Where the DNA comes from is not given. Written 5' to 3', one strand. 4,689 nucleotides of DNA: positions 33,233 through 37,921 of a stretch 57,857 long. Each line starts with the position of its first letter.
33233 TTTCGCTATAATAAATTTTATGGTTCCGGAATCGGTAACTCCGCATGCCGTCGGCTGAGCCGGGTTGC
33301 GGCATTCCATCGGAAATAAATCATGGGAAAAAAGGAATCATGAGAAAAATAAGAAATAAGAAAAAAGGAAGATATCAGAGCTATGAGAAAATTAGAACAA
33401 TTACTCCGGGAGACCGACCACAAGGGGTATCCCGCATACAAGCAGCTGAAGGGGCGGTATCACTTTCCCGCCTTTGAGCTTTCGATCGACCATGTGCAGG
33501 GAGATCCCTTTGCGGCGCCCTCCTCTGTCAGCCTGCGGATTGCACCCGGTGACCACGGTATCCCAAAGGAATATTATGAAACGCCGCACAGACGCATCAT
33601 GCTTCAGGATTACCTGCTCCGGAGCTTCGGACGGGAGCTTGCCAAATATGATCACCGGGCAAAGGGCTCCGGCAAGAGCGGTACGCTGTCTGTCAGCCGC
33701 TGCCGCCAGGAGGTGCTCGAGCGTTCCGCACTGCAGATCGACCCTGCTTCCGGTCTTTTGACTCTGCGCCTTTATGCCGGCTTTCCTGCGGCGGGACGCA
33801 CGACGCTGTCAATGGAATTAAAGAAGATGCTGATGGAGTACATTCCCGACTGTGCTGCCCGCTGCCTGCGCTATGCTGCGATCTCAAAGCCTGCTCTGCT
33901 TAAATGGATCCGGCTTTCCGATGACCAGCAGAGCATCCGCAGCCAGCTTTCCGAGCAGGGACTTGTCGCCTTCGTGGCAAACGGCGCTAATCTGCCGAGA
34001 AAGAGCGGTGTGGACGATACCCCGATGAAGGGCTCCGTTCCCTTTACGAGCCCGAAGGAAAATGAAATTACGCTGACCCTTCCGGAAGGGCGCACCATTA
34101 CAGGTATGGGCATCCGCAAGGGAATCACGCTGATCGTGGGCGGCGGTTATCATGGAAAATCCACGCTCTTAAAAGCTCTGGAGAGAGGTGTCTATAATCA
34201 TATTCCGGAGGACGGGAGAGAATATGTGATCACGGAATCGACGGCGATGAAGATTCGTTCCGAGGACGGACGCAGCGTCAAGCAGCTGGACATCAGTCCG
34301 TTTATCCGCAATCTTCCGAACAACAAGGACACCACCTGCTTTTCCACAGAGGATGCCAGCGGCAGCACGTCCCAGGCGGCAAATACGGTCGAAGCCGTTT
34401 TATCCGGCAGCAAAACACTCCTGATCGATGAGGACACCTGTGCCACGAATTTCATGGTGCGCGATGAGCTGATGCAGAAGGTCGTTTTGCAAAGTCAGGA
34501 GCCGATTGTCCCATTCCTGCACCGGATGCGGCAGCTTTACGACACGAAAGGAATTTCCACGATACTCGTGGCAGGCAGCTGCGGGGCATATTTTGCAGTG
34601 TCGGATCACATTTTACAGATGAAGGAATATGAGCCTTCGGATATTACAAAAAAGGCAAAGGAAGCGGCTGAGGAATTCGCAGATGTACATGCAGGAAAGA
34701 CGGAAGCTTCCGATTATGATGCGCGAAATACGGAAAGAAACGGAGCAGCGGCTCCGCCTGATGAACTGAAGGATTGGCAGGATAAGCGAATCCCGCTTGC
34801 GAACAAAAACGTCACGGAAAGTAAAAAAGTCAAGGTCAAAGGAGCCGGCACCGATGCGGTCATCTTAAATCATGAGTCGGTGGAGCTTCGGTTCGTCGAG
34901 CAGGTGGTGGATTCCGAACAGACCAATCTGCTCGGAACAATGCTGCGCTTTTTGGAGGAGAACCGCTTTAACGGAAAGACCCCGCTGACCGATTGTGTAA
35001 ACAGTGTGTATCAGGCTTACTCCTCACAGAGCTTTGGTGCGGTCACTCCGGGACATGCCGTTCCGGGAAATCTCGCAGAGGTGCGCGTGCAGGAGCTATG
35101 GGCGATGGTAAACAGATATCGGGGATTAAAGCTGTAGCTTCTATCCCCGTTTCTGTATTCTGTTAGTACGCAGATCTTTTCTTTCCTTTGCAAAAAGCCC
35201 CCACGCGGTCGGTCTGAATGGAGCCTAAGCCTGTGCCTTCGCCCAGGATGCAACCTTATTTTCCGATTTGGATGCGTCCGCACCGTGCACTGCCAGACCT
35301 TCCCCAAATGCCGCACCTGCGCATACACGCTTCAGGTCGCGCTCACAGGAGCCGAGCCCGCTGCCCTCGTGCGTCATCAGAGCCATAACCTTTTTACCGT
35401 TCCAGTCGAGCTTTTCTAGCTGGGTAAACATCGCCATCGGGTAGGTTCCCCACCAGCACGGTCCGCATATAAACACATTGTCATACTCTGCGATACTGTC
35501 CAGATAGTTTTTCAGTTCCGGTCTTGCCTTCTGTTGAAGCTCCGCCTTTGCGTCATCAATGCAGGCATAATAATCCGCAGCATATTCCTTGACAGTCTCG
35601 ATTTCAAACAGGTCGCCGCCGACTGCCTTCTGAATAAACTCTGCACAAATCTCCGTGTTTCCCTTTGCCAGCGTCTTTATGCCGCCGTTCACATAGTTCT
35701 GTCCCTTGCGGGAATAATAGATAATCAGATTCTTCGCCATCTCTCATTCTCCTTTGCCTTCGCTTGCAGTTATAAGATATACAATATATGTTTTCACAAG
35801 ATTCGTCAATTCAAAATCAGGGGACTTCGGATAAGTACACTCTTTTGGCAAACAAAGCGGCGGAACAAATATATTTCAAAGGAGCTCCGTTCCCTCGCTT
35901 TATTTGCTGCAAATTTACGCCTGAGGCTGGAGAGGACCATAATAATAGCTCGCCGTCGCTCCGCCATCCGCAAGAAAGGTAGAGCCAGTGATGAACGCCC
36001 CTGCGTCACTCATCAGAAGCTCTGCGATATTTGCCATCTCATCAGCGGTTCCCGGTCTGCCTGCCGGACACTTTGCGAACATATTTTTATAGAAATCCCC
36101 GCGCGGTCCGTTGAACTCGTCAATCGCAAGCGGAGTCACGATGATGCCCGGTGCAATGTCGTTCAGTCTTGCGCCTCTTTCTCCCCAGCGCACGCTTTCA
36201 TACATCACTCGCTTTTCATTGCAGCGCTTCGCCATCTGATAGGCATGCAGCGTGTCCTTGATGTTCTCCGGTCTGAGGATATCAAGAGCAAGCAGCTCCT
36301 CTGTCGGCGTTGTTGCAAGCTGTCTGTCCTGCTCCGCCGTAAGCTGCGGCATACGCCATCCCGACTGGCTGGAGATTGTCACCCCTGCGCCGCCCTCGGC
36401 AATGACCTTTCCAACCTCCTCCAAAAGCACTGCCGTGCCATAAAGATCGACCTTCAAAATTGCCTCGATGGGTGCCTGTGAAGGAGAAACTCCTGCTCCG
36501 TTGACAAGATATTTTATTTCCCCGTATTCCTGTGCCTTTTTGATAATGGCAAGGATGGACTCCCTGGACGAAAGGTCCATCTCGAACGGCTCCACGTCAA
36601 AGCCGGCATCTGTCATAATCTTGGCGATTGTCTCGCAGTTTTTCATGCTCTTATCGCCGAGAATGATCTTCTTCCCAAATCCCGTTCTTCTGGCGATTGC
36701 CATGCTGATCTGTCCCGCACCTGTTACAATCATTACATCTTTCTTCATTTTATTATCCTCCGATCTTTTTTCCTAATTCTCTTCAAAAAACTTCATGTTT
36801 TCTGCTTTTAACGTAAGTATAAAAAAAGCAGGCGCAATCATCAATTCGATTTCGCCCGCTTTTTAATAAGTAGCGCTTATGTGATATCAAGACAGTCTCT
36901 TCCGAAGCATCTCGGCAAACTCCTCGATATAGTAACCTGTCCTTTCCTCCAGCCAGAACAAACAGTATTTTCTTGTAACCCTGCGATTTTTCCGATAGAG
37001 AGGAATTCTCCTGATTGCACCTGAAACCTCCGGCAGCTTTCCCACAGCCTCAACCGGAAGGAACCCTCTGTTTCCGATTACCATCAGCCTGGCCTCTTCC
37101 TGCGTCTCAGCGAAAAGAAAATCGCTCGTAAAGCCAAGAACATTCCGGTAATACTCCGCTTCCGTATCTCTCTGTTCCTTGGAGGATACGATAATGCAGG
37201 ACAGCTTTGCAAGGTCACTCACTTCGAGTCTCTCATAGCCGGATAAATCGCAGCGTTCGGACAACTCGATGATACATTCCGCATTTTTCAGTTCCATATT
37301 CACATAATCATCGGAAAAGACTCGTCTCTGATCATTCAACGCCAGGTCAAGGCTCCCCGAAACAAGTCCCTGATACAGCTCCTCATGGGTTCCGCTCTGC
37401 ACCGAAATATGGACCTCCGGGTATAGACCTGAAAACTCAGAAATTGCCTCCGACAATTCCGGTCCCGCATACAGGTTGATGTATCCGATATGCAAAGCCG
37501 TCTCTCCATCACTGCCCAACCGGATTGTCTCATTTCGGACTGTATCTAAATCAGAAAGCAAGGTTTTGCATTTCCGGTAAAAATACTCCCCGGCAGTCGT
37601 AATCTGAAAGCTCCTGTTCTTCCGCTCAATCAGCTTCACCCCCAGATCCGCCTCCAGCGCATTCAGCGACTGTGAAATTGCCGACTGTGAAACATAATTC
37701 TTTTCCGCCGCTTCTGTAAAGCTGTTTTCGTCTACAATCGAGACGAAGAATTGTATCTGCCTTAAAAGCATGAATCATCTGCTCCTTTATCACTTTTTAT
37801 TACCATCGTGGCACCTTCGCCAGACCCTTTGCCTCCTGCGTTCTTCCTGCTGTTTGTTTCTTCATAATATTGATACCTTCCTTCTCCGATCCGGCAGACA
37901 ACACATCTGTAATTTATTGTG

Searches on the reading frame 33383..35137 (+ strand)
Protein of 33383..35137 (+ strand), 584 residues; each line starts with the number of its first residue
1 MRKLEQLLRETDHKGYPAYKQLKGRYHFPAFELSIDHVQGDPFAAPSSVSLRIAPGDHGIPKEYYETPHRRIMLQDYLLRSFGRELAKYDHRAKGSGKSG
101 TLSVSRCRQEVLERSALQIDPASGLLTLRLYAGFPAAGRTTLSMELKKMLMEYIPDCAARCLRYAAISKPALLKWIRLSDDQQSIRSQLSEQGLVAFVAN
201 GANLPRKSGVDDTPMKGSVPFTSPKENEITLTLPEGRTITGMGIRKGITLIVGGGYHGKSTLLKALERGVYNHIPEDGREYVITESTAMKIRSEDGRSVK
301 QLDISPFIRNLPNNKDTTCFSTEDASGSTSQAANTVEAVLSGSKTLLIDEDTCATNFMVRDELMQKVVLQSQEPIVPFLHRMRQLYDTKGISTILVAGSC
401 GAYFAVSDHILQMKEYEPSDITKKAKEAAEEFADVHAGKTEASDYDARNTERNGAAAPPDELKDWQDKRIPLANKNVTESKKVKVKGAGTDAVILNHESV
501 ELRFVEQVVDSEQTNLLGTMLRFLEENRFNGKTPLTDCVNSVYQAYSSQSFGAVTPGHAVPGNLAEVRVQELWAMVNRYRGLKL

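Call 44: search_protein_families(library=pfam, proteins=[window:33383-35137:+], max_evalue=0.00001)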
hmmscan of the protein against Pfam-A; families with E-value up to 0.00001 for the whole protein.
window:33383-35137:+ (584 aa): 3 families
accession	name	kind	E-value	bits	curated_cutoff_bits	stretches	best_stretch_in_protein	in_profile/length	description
PF09818.15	ABC_ATPase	-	2e-122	408.1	23.2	1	171-437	4-270/283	P-loop domain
PF20446.3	ABC_N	-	2.7e-44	151.3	26.5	1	1-164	1-161/162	ATPase of the ABC class N-terminal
PF21117.3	MRB1590_C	-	6.7e-22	78.5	27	1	484-583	1-100/102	MRB1590 C-terminal domain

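Call 82: list_cluster_members(proteins=[window:33383-35134:+, window:11467-13374:-, window:49409-50509:+, window:35228-35740:-, window:35918-36748:-, window:29043-30185:-, window:9337-10746:-, window:27968-28816:-, window:25378-26523:-, window:36890-37771:-])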
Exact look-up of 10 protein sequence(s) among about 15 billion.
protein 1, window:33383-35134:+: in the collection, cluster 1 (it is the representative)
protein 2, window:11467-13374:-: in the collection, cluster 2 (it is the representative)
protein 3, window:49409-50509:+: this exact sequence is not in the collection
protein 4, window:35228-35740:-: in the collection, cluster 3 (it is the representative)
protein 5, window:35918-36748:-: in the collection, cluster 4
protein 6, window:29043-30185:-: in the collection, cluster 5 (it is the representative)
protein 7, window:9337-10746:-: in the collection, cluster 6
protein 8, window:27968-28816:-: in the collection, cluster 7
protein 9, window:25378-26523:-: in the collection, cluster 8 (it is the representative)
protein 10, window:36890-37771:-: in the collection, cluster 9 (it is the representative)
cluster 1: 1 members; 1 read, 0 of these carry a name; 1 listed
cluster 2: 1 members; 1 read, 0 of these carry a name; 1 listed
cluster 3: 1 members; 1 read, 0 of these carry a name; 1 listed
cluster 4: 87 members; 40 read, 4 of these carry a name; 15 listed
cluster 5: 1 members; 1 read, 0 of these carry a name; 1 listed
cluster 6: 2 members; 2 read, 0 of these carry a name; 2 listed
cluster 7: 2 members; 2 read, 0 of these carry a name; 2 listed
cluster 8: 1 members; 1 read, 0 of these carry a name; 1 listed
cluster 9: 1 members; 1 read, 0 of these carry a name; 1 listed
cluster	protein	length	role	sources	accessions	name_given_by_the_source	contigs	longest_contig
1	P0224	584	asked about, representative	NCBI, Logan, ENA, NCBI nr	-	-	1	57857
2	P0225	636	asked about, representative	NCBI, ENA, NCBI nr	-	-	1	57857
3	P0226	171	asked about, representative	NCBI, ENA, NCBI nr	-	-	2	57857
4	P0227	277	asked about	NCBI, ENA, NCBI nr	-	-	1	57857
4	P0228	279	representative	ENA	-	-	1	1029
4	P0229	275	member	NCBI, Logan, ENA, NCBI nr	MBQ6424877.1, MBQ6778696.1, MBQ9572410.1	MAG: SDR family oxidoreductase [Acidaminococcaceae bacterium] | SDR family oxidoreductase [Acidaminococcaceae bacterium]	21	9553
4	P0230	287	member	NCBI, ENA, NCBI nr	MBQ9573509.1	MAG: SDR family oxidoreductase [Acidaminococcaceae bacterium] | SDR family oxidoreductase [Acidaminococcaceae bacterium]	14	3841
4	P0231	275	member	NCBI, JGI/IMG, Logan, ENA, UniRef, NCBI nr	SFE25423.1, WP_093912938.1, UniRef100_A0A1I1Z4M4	SDR family oxidoreductase [Succiniclasticum ruminis] | NAD(P)-dependent dehydrogenase (short-subunit alcohol dehydrogenase family) | NAD(P)-dependent dehydrogenase, short-chain alcohol dehydrogenase family n=1 ...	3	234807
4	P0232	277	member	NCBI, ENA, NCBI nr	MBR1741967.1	MAG: SDR family oxidoreductase [Lachnospiraceae bacterium] | SDR family oxidoreductase [Lachnospiraceae bacterium]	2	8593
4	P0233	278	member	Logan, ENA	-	-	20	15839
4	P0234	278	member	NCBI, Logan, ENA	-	-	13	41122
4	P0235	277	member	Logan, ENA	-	-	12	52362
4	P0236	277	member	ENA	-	-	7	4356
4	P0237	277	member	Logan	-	-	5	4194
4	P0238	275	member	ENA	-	-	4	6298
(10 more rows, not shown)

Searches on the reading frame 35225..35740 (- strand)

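Call 44: search_protein_families(library=pfam, proteins=[window:35225-35740:-], max_evalue=0.00001)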
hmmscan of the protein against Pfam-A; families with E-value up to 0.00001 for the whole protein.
window:35225-35740:- (171 aa): 2 families
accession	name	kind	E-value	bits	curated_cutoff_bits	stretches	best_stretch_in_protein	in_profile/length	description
PF12682.12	Flavodoxin_4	-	2.3e-19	69.9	24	1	25-167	9-152/155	Flavodoxin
PF03358.20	FMN_red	-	2.3e-07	31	24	1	25-141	12-133/152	NADPH-dependent FMN reductase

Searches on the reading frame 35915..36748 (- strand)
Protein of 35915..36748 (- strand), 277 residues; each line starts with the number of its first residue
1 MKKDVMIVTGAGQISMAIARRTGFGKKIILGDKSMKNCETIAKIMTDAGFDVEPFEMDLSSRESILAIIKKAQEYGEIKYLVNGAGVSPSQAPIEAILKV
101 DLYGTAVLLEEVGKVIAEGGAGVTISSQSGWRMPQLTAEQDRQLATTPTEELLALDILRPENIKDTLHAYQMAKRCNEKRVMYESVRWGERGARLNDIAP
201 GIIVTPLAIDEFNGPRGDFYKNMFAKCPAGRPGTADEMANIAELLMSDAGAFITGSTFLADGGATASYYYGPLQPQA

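Call 44: search_protein_families(library=pfam, proteins=[window:35915-36748:-], max_evalue=0.00001)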
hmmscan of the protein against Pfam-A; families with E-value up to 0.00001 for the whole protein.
window:35915-36748:- (277 aa): 2 families
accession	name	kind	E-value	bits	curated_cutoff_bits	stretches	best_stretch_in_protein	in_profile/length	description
PF13561.12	adh_short_C2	-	2e-27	96.8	27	2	153-265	126-236/236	Enoyl-(Acyl carrier protein) reductase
PF00106.31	adh_short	-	5e-13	49.4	26.6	1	5-130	2-139/195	short chain dehydrogenase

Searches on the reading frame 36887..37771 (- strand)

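Call 44: search_protein_families(library=pfam, proteins=[window:36887-37771:-], max_evalue=0.00001)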
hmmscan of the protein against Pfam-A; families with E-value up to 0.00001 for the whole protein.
window:36887-37771:- (294 aa): 2 families
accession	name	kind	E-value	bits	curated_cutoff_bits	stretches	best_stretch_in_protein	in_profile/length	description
PF00126.33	HTH_1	-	8.6e-20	70.9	26.6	1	3-62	1-60/60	Bacterial regulatory helix-turn-helix protein, lysR family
PF03466.25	LysR_substrate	-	9.4e-13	48.5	28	1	92-293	7-208/209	LysR substrate binding domain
